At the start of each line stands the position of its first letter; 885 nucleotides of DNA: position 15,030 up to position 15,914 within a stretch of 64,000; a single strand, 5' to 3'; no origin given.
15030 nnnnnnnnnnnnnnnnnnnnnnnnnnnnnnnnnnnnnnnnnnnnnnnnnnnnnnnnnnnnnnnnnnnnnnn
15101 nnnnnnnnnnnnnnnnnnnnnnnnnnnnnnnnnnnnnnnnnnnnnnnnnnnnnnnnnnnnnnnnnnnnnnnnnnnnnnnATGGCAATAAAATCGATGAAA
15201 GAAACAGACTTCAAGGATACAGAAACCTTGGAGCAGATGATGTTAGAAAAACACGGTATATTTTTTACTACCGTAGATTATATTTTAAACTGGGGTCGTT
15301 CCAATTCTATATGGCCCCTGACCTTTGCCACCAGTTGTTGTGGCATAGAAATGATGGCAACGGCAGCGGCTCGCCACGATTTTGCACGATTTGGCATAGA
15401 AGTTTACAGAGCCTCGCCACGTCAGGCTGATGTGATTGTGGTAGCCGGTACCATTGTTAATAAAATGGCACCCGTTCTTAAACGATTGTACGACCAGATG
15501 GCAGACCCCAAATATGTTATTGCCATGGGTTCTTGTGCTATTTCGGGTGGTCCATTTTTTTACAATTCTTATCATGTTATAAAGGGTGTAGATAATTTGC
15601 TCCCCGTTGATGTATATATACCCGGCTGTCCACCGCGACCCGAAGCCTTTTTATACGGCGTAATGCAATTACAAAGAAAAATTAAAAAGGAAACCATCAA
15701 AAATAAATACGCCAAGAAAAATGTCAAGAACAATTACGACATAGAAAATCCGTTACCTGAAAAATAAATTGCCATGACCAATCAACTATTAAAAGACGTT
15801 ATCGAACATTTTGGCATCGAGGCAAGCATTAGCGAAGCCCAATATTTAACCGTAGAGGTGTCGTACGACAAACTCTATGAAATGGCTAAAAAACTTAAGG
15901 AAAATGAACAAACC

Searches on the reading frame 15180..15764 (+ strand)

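Call 90: search_protein_families(library=pfam, proteins=[window:15180-15764:+], max_evalue=0.00001)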
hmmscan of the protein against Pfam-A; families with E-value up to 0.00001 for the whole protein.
window:15180-15764:+ (195 aa): 1 family
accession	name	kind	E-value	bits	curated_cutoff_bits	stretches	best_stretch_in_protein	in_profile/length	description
PF01058.29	Oxidored_q6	-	3.9e-31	107.9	27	1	53-164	3-128/128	NADH ubiquinone oxidoreductase, 20 Kd subunit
